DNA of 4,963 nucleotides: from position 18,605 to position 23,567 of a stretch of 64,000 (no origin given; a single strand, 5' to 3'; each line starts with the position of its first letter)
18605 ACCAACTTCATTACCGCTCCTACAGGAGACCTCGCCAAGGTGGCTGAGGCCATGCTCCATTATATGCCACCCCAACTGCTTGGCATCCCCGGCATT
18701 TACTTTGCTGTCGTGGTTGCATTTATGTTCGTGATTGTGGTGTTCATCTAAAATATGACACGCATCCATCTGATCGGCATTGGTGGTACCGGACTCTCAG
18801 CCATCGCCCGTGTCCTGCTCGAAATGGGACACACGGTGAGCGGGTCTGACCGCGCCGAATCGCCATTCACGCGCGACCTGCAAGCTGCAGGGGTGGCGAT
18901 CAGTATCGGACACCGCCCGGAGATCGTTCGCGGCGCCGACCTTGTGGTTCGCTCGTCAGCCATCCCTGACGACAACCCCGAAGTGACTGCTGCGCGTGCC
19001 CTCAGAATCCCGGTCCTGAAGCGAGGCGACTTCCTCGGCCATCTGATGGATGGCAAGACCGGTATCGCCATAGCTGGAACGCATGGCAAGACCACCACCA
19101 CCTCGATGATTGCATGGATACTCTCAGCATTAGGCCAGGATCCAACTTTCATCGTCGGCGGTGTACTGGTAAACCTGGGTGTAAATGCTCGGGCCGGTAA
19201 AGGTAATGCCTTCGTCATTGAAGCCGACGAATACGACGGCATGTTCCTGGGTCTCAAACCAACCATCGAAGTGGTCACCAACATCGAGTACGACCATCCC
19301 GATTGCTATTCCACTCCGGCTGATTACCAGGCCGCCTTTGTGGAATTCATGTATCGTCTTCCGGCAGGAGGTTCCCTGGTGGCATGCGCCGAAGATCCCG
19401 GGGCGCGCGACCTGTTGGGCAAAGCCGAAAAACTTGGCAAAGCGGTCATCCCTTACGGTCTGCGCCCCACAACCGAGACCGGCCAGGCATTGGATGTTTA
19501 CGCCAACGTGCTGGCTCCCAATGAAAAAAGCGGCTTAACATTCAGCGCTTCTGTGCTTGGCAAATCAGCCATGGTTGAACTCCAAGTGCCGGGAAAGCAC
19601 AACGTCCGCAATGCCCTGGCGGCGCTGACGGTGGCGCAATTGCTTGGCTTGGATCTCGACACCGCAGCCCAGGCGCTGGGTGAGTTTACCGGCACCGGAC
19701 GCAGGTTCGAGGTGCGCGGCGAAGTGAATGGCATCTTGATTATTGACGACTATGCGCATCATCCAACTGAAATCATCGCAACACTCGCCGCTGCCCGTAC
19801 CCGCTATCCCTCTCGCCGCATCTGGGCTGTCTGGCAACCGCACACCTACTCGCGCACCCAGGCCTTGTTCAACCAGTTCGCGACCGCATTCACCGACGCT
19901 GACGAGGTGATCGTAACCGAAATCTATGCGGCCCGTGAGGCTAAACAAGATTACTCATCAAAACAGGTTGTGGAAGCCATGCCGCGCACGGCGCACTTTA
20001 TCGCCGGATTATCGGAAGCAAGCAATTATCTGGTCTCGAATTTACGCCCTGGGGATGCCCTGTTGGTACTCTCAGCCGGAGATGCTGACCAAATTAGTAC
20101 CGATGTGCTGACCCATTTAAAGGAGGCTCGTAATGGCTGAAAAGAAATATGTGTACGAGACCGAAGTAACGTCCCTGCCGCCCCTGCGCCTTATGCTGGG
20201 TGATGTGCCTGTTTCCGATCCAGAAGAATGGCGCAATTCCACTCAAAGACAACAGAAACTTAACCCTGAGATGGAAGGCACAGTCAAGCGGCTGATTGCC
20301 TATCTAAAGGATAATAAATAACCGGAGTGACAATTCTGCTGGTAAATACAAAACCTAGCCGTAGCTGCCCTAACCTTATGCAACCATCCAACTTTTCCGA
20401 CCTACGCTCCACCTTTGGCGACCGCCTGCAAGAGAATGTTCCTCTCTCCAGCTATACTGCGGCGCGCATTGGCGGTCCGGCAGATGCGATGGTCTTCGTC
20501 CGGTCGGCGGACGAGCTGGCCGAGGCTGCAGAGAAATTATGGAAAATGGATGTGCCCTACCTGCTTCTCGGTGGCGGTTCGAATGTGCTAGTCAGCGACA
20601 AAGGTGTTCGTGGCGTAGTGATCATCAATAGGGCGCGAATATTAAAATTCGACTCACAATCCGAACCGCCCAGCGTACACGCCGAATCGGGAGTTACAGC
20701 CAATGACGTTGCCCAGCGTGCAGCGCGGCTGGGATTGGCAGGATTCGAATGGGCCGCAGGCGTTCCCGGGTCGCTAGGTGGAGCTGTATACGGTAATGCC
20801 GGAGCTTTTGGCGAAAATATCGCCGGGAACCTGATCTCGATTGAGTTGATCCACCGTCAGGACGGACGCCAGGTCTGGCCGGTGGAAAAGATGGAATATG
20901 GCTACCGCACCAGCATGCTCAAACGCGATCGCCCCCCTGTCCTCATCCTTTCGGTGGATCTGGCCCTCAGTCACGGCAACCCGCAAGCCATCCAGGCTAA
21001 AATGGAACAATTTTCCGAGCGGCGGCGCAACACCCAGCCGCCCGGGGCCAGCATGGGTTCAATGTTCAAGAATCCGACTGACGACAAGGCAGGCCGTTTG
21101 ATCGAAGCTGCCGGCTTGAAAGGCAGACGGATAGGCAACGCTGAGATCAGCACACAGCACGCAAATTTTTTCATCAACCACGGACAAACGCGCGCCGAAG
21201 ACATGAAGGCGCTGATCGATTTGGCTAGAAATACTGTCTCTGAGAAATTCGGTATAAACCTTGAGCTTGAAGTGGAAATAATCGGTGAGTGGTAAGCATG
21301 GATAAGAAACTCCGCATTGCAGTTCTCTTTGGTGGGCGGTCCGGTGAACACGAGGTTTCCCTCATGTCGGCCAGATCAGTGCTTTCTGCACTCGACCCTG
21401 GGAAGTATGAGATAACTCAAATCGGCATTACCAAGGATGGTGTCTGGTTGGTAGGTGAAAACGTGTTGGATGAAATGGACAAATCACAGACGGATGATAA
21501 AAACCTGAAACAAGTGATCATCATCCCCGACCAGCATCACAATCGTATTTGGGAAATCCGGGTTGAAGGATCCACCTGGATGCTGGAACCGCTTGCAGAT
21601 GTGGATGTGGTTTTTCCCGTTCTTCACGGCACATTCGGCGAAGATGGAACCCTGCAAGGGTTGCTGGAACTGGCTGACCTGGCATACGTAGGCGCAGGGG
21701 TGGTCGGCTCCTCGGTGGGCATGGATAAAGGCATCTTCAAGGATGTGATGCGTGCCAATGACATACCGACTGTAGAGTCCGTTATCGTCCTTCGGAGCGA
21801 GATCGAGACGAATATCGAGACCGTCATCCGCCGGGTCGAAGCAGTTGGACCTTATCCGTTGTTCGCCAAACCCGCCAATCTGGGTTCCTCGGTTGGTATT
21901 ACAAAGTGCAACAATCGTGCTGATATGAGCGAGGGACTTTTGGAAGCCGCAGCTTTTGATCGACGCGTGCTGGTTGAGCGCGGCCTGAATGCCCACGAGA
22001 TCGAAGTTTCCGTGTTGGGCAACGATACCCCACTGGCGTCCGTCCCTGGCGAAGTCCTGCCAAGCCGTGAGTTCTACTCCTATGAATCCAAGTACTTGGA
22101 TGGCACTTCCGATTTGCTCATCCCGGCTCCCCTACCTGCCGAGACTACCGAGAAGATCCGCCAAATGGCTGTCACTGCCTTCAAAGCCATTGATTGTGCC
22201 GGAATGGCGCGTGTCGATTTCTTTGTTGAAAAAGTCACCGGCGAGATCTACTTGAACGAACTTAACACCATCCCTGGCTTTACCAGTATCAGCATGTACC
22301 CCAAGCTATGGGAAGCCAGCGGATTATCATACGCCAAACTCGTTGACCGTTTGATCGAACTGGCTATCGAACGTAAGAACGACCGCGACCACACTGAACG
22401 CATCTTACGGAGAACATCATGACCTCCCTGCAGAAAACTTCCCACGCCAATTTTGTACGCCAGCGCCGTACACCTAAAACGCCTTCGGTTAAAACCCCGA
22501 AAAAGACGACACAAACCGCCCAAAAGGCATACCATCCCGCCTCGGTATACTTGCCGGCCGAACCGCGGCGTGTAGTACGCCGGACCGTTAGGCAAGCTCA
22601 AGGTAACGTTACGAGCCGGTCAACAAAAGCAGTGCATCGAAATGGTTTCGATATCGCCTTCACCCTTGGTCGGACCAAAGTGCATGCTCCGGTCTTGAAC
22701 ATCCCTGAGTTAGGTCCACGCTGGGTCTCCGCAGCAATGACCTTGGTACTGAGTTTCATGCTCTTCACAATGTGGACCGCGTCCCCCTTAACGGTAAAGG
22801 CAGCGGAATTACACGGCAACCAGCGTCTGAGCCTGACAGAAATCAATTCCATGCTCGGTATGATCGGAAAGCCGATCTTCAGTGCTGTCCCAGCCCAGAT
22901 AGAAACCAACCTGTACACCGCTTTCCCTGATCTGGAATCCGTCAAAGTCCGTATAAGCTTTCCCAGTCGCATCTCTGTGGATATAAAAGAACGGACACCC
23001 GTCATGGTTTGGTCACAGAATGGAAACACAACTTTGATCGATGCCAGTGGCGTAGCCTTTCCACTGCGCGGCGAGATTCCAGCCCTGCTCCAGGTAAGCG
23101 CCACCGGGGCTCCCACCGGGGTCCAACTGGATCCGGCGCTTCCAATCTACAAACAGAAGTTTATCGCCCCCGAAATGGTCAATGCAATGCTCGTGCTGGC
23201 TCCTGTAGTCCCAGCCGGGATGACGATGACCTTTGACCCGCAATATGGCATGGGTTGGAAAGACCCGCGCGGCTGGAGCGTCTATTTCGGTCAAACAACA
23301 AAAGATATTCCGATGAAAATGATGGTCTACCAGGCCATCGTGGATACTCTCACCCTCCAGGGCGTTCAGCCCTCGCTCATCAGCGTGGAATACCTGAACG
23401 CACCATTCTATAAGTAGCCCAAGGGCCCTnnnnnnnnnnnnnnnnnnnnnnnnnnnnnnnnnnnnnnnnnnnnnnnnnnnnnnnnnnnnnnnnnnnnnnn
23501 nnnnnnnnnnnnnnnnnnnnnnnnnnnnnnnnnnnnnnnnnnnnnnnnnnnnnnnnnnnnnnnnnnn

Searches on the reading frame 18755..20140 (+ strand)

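Call 43: search_protein_families(library=pfam, proteins=[window:18755-20140:+], max_evalue=0.00001)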
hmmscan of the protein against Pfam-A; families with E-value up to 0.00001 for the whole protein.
window:18755-20140:+ (461 aa): 3 families
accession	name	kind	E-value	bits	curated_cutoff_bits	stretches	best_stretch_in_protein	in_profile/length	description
PF01225.30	Mur_ligase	-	1.3e-27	96.4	21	1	3-101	1-94/95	Mur ligase family, catalytic domain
PF08245.18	Mur_ligase_M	-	1.2e-25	91.2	24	1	106-294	1-200/200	Mur ligase middle domain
PF02875.26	Mur_ligase_C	-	2.9e-24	86.7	28.4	1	316-442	1-127/127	Mur ligase, glutamate ligase domain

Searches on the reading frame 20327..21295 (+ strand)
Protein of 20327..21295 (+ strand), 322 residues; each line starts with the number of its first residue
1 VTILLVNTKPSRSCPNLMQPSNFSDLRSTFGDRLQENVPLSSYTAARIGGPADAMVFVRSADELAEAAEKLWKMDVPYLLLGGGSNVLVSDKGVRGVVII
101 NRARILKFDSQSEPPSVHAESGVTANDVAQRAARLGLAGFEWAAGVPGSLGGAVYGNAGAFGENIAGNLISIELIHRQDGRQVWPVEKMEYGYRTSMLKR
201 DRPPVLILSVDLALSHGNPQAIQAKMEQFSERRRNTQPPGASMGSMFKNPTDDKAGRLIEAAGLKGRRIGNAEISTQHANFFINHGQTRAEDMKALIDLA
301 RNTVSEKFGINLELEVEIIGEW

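Call 43: search_protein_families(library=pfam, proteins=[window:20327-21295:+], max_evalue=0.00001)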
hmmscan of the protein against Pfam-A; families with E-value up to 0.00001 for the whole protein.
window:20327-21295:+ (322 aa): 2 families
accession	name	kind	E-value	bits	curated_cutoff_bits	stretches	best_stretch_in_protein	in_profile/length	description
PF02873.21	MurB_C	-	5.6e-33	113.5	27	1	222-319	2-99/99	UDP-N-acetylenolpyruvoylglucosamine reductase, C-terminal domain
PF01565.28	FAD_binding_4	-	2e-18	66.8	26.4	1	53-183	2-136/139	FAD binding domain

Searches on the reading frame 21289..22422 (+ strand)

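Call 43: search_protein_families(library=pfam, proteins=[window:21289-22422:+], max_evalue=0.00001)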
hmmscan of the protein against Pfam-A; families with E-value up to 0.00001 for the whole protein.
window:21289-22422:+ (377 aa): 4 families
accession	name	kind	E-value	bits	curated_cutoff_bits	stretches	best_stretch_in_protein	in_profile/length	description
PF07478.18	Dala_Dala_lig_C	-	2.4e-69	233.4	24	1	154-357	2-204/204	D-ala D-ala ligase C-terminus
PF01820.27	Dala_Dala_lig_N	-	4.6e-36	124.4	34.6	1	9-136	1-121/121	D-ala D-ala ligase N-terminus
PF02786.22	CPSase_L_D2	-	8.1e-10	39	19.8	1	146-327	1-178/211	Carbamoyl-phosphate synthase L chain, ATP binding domain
PF02222.28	ATP-grasp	-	1.5e-06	28.4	27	1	175-326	21-160/179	ATP-grasp domain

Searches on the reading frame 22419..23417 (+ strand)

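Call 43: search_protein_families(library=pfam, proteins=[window:22419-23417:+], max_evalue=0.00001)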
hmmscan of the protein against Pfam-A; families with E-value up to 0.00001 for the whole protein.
window:22419-23417:+ (332 aa): 1 family
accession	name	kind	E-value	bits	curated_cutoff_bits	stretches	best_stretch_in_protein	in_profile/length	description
PF08478.15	POTRA_1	-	2.8e-07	31.2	23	1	127-192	4-69/69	POTRA domain, FtsQ-type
